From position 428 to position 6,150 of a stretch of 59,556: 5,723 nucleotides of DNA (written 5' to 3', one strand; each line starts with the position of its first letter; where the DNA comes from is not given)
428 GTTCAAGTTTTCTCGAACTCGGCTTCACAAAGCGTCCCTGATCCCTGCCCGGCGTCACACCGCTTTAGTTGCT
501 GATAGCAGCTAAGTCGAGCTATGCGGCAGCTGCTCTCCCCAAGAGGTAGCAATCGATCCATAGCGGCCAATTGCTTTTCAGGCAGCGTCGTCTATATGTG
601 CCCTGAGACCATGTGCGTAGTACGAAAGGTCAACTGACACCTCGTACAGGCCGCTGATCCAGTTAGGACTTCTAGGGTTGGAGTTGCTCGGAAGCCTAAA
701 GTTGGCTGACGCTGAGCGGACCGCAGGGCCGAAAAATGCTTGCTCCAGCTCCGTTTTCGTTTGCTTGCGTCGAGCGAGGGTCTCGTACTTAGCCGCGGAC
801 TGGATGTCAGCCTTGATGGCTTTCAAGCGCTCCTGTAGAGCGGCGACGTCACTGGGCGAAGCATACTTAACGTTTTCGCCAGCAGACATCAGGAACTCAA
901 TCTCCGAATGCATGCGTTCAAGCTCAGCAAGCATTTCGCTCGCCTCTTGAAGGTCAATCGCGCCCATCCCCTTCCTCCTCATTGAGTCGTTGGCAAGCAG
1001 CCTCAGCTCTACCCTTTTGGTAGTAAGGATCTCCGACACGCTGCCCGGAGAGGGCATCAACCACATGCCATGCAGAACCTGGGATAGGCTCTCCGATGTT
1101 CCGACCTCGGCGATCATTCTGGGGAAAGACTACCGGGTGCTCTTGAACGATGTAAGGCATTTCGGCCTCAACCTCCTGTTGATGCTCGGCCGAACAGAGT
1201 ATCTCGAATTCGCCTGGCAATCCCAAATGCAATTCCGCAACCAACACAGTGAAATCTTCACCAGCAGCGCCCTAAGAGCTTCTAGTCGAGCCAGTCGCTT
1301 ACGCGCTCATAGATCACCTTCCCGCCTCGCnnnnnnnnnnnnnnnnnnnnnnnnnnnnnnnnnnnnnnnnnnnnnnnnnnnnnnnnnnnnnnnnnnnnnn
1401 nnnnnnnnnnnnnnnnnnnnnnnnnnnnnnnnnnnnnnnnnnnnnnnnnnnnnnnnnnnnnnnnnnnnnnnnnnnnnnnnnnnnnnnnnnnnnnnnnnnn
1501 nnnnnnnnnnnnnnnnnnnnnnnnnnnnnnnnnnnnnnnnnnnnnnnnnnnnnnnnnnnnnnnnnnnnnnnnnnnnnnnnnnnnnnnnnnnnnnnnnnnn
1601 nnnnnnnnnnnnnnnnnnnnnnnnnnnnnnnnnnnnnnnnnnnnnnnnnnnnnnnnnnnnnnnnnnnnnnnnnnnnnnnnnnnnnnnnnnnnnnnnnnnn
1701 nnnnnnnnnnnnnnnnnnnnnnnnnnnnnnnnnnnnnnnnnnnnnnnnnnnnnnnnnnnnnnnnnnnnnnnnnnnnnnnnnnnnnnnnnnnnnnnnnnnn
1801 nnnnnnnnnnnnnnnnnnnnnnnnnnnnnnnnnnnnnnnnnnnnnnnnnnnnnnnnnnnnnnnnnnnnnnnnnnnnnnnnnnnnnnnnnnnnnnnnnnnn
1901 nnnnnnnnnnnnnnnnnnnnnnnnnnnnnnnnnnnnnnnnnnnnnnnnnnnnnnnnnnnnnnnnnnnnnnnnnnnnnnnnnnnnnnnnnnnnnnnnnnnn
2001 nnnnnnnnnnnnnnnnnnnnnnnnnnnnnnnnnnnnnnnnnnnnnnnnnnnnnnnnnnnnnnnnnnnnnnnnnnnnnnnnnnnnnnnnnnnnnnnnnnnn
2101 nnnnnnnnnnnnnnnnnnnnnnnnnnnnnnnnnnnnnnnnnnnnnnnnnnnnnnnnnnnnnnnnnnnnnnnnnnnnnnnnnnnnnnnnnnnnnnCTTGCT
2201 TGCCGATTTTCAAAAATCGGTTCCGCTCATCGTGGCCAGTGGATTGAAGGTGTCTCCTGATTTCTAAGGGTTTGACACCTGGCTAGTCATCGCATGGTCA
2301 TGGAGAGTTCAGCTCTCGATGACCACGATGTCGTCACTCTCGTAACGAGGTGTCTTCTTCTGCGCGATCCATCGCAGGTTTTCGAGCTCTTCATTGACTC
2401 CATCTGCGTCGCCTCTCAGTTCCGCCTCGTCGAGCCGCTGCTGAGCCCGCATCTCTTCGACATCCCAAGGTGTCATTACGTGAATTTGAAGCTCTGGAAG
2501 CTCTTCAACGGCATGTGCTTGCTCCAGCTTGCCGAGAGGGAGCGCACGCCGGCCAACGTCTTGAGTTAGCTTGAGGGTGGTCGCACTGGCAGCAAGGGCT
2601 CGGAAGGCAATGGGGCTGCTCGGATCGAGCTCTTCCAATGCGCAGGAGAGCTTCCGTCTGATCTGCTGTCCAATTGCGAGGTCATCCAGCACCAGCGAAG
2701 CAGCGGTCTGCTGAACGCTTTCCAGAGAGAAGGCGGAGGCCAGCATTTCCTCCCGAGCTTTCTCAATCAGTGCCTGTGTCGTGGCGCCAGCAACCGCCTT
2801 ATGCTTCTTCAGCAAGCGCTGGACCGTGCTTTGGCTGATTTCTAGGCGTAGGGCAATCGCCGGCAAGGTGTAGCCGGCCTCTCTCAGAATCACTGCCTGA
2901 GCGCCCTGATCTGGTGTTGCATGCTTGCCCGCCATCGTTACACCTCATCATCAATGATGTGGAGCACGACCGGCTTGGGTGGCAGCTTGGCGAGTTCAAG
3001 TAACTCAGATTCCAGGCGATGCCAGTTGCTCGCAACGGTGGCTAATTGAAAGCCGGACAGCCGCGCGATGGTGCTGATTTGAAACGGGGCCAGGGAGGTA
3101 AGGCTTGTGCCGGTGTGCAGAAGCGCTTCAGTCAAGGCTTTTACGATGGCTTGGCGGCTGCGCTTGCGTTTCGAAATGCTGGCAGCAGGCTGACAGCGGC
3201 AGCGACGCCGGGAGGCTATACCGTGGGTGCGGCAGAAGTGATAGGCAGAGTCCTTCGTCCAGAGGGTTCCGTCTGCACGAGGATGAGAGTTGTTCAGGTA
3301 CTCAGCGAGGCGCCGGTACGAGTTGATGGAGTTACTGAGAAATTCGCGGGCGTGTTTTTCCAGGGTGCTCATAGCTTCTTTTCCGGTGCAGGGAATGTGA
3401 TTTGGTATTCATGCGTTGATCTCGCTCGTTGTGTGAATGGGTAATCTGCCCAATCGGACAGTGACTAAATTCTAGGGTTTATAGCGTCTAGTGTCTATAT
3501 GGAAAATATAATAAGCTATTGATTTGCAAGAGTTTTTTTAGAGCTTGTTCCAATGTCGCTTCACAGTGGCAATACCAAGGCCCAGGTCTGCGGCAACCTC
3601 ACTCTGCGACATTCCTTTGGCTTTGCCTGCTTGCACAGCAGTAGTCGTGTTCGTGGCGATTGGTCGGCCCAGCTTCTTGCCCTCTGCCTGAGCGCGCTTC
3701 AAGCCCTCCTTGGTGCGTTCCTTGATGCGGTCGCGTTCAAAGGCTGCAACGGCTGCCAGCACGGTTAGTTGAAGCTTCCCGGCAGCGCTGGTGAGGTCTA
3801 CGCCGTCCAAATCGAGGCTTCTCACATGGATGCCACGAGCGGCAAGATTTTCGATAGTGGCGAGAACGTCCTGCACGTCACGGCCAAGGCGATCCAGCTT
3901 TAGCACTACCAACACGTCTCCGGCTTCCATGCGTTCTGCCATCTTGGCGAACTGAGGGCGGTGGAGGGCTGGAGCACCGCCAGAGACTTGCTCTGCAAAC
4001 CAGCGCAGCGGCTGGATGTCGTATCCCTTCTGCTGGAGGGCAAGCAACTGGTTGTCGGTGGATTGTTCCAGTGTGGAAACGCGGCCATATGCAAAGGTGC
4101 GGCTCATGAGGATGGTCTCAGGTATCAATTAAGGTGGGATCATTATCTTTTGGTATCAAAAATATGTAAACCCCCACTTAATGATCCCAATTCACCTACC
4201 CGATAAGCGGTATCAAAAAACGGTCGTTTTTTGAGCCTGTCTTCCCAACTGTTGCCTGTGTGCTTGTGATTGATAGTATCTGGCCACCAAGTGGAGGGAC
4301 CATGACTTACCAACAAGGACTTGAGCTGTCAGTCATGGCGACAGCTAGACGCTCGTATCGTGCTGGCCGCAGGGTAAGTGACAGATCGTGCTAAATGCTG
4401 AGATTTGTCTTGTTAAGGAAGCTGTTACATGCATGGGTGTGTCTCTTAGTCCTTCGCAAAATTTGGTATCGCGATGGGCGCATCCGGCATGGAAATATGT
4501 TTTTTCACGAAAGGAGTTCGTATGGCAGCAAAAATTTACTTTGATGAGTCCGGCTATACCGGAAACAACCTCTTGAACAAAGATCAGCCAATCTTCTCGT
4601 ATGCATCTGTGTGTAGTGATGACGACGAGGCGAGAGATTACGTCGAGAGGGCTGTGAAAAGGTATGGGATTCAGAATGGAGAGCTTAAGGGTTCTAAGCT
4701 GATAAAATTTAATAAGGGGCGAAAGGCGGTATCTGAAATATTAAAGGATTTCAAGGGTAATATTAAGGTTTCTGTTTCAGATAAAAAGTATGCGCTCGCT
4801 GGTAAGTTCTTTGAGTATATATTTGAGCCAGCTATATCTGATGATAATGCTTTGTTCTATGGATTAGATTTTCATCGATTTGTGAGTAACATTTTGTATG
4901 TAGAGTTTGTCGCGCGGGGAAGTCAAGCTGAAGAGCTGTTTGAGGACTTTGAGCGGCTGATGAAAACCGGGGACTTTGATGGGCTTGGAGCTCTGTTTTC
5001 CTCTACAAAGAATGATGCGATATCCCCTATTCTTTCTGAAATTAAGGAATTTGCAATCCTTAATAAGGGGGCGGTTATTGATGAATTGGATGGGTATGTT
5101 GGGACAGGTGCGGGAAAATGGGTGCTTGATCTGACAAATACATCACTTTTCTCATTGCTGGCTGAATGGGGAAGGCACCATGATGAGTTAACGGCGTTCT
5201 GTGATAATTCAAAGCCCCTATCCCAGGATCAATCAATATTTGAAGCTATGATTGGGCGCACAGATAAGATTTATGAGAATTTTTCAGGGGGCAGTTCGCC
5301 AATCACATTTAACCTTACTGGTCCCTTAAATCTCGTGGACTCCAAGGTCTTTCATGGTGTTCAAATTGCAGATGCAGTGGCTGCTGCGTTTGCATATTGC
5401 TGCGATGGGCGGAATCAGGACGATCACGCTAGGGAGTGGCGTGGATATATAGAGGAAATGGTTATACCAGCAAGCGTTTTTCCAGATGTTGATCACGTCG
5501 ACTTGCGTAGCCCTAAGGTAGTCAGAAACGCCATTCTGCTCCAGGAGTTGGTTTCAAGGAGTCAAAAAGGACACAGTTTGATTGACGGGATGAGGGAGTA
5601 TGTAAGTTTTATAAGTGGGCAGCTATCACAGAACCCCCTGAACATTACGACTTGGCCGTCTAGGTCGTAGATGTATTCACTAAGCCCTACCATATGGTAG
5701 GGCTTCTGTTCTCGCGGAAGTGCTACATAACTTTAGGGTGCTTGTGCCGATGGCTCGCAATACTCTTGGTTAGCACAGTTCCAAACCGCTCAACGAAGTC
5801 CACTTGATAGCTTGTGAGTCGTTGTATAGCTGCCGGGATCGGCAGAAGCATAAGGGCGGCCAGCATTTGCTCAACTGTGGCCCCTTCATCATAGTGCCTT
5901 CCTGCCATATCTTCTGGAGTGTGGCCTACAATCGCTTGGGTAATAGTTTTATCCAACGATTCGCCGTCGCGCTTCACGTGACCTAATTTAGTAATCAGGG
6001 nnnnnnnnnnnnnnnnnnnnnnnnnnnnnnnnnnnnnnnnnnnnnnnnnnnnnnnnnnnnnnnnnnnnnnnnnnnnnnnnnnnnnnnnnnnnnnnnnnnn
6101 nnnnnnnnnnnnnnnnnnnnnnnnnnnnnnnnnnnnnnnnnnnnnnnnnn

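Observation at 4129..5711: AT-rich DUF3800-like cargo gene with serine recombinase and res/hix-like site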

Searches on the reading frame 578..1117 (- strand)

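Call 3: search_protein_families(library=pfam, proteins=[window:578-1117:-], max_evalue=0.01)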
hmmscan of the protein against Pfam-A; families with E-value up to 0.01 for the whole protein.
window:578-1117:- (179 aa): 0 families

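Call 5: search_protein_families(library=padloc, proteins=[window:578-1117:-], max_evalue=0.01)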
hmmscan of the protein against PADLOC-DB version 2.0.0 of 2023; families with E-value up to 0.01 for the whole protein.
window:578-1117:- (179 aa): 0 families

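Call 6: search_protein_families(library=ncbifam, proteins=[window:578-1117:-], max_evalue=0.01)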
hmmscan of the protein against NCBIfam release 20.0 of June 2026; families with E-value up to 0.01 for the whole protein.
window:578-1117:- (179 aa): 0 families

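Call 7: search_protein_families(library=phrogs, proteins=[window:578-1117:-], max_evalue=0.01)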
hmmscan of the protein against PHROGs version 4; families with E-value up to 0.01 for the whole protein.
window:578-1117:- (179 aa): 1 family
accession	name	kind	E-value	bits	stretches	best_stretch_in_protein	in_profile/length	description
phrog_35260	-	unknown function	3.5e-34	118.7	1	54-177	3-126/128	-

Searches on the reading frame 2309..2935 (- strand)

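Call 3: search_protein_families(library=pfam, proteins=[window:2309-2935:-], max_evalue=0.01)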
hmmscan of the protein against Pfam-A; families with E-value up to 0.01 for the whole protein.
window:2309-2935:- (208 aa): 4 families
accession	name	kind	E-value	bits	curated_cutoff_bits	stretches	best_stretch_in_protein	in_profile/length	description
PF13384.12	HTH_23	-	1.2e-05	25.4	24.6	1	12-46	8-42/50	Homeodomain-like domain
PF13936.12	HTH_38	-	4.7e-05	23.5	27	1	16-45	15-44/44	Helix-turn-helix domain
PF02796.21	HTH_7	-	0.00046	20.7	23.8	1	10-44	10-44/45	Helix-turn-helix domain of resolvase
PF08281.18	Sigma70_r4_2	-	0.0009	19.3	25.7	1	12-43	16-48/54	Sigma-70, region 4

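Call 5: search_protein_families(library=padloc, proteins=[window:2309-2935:-], max_evalue=0.01)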
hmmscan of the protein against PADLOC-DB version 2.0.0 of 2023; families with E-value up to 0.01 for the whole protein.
window:2309-2935:- (208 aa): 0 families

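Call 6: search_protein_families(library=ncbifam, proteins=[window:2309-2935:-], max_evalue=0.01)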
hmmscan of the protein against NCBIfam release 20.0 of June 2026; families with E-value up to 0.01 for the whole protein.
window:2309-2935:- (208 aa): 1 family
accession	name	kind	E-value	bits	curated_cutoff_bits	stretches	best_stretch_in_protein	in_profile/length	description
TIGR02937.1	sigma70-ECF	superfamily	0.00013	21.7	42.9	1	12-46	123-158/165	sigma-70 family RNA polymerase sigma factor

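Call 7: search_protein_families(library=phrogs, proteins=[window:2309-2935:-], max_evalue=0.01)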
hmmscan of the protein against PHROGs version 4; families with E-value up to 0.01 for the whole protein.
window:2309-2935:- (208 aa): 7 families
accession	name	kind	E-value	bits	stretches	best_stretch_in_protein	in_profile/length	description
phrog_867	-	DNA, RNA and nucleotide metabolism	1.6e-07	32.5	1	10-176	16-191/220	DNA binding domain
phrog_125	-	DNA, RNA and nucleotide metabolism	0.00027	21.6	1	6-63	163-221/254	DNA invertase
phrog_664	-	DNA, RNA and nucleotide metabolism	0.00084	20.2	1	4-52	83-131/210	DNA binding protein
phrog_20467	-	DNA, RNA and nucleotide metabolism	0.0011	19.9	0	7-45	64-102/112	HNH endonuclease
phrog_6831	-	transcription regulation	0.0013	19.6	1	17-47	14-45/68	transcriptional regulator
phrog_645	-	DNA, RNA and nucleotide metabolism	0.0017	19.5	1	12-77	28-91/196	Rnase E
phrog_4494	-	unknown function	0.0078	17.7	0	14-60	11-57/109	-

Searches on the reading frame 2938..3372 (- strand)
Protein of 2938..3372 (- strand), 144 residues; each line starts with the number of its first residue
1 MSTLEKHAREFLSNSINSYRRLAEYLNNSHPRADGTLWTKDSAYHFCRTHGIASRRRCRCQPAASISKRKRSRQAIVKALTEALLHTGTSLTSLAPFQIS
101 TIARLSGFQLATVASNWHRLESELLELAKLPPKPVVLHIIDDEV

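Call 3: search_protein_families(library=pfam, proteins=[window:2938-3372:-], max_evalue=0.01)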
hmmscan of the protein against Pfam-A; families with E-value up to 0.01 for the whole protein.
window:2938-3372:- (144 aa): 0 families

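Call 5: search_protein_families(library=padloc, proteins=[window:2938-3372:-], max_evalue=0.01)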
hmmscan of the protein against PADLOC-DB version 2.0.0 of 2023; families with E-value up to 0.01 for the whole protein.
window:2938-3372:- (144 aa): 0 families

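Call 6: search_protein_families(library=ncbifam, proteins=[window:2938-3372:-], max_evalue=0.01)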
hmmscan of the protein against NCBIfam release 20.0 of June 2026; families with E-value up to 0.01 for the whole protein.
window:2938-3372:- (144 aa): 1 family
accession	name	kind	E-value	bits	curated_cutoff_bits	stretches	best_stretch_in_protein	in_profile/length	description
NF011066.0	PRK14495.1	equivalog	0.0037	16.3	596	1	16-106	272-357/452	putative molybdopterin-guanine dinucleotide biosynthesis protein MobB/unknown domain fusion protein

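Call 7: search_protein_families(library=phrogs, proteins=[window:2938-3372:-], max_evalue=0.01)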
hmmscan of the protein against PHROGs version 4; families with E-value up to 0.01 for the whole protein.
window:2938-3372:- (144 aa): 0 families

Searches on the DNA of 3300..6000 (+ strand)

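Call 10: search_dna_similar(query=window:3400-5800:+, collection=phages, mode=near)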
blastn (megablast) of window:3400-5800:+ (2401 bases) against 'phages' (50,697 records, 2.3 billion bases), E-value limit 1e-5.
No match.

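Call 15: search_rna_families(source=window, start=3300, end=6000, threshold=evalue, max_evalue=10, show_alignments=3)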
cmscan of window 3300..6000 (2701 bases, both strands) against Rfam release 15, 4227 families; matches with E-value up to 10: 3.
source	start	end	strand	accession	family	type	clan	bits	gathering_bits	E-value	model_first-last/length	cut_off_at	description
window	4244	4273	-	RF00453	Cardiovirus_CRE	Cis-reg;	-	18.2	37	8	1-33/33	no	Cardiovirus cis-acting replication element (CRE)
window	5009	5062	+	RF02308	TtnuCD34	Gene; snRNA; snoRNA; CD-box;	-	16.8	80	8.6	1-64/64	no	Tetrahymena snoRNA TtnuCD34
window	5652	5725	+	RF02922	RAGATH-32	Cis-reg;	-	13.7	41.8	7.4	1-78/78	no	RAGATH-32 RNA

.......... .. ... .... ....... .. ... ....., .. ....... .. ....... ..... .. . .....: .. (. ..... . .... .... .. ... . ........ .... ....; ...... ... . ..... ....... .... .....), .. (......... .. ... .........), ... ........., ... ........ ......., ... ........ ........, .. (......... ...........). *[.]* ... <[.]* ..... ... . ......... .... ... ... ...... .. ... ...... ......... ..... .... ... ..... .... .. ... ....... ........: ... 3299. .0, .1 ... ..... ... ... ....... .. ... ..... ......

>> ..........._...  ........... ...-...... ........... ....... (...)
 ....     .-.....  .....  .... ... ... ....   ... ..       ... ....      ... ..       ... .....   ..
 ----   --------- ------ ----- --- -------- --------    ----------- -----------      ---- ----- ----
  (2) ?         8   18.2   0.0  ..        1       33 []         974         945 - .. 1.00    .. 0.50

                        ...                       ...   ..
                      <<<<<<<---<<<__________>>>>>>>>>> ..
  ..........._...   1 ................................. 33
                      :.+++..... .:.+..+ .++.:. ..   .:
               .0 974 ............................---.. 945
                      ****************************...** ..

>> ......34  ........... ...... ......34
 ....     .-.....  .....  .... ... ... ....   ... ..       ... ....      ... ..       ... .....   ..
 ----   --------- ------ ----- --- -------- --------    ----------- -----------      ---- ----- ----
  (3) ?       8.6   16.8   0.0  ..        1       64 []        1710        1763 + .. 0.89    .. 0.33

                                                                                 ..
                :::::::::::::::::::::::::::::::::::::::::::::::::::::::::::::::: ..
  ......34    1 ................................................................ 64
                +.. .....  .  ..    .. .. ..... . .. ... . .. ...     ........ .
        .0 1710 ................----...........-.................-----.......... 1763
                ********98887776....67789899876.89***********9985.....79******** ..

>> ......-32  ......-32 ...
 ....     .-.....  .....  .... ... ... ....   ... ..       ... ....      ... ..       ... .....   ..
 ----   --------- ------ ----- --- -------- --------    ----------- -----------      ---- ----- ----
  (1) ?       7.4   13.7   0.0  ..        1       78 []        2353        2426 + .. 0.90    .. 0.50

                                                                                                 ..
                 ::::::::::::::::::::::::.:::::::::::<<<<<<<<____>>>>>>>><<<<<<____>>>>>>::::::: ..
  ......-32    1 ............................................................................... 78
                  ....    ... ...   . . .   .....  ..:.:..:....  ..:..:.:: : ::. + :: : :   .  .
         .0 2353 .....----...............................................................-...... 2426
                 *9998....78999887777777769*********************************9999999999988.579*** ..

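Call 65: search_rna_families(sources=[L012, L015, L016, L021, L025, L026, L029, L035, L036, L040, L010], threshold=gathering)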
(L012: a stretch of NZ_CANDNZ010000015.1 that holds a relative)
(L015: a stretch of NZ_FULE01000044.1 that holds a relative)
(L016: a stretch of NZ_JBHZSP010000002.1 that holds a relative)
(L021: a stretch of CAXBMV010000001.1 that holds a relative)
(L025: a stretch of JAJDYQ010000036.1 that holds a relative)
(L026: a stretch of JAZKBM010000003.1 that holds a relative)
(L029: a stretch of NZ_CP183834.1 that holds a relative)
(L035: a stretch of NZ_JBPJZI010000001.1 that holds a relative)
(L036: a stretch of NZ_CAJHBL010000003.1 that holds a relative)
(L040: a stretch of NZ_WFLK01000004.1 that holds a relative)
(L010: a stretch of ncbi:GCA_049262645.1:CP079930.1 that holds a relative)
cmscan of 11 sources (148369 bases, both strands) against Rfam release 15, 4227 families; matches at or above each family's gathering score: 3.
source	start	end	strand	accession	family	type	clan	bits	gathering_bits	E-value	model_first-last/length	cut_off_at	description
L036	1152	1224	-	RF00005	tRNA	Gene; tRNA;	CL00001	71.2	29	3.3e-13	1-71/71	no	tRNA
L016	7241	7314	+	RF01394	isrK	Gene; sRNA;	-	64.7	50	3.5e-11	1-77/77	no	isrK Hfq binding RNA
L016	7332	7416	+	RF01695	C4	Gene; antisense;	CL00128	57.2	45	4.7e-08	1-87/87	no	C4 antisense RNA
